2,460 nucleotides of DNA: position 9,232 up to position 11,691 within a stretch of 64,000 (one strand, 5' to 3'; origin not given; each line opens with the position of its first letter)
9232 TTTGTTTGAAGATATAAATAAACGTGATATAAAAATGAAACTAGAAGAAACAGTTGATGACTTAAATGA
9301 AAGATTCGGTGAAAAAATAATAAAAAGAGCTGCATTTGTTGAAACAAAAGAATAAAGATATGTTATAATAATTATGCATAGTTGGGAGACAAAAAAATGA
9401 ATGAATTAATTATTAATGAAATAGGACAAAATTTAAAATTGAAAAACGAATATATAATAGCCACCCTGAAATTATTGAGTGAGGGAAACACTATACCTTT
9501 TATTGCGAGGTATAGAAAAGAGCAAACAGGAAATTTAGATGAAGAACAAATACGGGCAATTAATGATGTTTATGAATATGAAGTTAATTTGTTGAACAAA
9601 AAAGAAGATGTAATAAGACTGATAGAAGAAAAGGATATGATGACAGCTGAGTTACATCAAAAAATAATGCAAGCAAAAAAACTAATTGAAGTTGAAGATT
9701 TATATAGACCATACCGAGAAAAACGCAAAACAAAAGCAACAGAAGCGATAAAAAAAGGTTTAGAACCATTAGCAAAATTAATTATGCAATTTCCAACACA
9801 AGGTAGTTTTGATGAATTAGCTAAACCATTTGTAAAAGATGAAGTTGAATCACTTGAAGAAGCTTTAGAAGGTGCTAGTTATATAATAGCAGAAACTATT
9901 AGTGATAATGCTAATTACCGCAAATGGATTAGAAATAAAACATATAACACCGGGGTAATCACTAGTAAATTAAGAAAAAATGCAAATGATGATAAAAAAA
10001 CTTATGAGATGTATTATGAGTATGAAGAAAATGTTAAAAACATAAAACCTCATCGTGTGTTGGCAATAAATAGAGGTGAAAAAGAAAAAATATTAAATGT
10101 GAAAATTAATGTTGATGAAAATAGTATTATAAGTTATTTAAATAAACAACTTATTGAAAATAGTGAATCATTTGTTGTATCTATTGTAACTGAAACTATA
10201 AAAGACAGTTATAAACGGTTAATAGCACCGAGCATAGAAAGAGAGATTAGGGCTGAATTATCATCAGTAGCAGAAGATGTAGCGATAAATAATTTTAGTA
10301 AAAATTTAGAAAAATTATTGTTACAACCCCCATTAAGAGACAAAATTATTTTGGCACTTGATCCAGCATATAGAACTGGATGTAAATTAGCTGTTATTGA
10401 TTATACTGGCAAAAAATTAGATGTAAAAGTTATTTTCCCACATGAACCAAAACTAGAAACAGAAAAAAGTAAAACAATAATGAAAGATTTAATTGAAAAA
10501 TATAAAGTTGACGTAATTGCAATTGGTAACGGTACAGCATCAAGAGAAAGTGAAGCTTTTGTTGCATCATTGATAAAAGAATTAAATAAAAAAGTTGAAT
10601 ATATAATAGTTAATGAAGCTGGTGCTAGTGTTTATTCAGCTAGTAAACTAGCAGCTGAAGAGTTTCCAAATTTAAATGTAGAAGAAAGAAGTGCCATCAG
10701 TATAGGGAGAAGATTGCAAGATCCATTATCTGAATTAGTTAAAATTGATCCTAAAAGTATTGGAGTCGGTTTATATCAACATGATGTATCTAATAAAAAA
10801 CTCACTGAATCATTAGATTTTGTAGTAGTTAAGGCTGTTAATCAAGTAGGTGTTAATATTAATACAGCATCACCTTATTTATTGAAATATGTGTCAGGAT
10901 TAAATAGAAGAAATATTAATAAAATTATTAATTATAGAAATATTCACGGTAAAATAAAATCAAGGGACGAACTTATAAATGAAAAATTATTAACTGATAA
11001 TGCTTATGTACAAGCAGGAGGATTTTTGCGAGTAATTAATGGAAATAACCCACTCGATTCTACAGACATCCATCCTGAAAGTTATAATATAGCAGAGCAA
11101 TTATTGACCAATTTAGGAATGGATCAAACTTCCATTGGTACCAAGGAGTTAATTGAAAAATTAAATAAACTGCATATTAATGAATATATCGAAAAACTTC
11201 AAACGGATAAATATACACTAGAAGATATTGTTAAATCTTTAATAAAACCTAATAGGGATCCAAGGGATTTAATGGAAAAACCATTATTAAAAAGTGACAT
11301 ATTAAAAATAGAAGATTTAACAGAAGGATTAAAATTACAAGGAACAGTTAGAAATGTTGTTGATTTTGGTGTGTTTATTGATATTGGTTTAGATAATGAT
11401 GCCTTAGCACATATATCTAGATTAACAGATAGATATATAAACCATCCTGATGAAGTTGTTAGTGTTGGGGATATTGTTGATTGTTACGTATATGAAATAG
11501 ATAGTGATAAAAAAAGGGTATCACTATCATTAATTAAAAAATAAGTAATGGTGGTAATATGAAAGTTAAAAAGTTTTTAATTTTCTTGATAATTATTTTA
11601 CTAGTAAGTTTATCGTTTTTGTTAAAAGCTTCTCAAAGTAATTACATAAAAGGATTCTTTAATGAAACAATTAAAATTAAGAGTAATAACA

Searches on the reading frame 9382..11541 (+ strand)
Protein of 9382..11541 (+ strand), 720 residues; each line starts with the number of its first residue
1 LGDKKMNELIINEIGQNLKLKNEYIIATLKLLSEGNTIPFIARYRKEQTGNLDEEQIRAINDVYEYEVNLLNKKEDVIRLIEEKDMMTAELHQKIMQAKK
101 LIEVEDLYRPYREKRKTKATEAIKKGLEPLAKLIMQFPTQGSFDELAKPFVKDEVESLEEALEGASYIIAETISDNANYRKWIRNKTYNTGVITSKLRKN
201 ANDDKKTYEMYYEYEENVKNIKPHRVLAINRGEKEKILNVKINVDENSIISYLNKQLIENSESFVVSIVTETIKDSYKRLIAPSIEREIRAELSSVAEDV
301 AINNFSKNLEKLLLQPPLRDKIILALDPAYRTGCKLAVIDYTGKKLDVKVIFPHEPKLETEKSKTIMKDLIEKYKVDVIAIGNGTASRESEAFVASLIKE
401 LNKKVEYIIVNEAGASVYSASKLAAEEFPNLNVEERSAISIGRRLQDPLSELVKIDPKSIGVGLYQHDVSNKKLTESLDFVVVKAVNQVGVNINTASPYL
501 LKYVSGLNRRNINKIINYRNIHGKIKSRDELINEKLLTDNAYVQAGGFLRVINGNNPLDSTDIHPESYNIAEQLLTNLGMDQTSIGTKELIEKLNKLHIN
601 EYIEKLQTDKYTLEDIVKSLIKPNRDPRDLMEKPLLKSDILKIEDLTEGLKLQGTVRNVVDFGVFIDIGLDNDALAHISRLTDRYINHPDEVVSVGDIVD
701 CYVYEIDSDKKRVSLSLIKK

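Call 38: search_protein_families(library=pfam, max_evalue=0.001, proteins=[window:9382-11541:+])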
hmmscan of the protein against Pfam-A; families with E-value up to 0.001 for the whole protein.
window:9382-11541:+ (720 aa): 9 families
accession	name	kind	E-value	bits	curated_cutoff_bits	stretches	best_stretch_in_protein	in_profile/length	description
PF16921.10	Tex_YqgF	-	8.6e-56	188.2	27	1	321-446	1-126/126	Tex protein YqgF-like domain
PF09371.15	Tex_N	-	6.8e-26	90.2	32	1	10-82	3-75/75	Tex-like protein N-terminal domain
PF22706.1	Tex_central_region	-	7.8e-26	91.6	27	1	145-305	8-178/178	Tex central region-like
PF17674.7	HHH_9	-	4.4e-21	76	23.1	1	556-628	1-70/70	HHH domain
PF12836.13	HHH_3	-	4e-16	59.3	27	1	486-550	1-65/65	Helix-hairpin-helix motif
PF00575.29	S1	-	1e-14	55.1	22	1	648-717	4-73/74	S1 RNA binding domain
PF14635.12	HHH_7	-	1.3e-09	38.7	27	1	461-551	7-103/104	Helix-hairpin-helix motif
PF14639.11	YqgF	-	2.8e-09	37.4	35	1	340-453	27-147/150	Holliday-junction resolvase-like of SPT6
PF23459.1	S1_RRP5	-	3.4e-08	34.4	27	1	646-717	1-72/72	RRP5 S1 domain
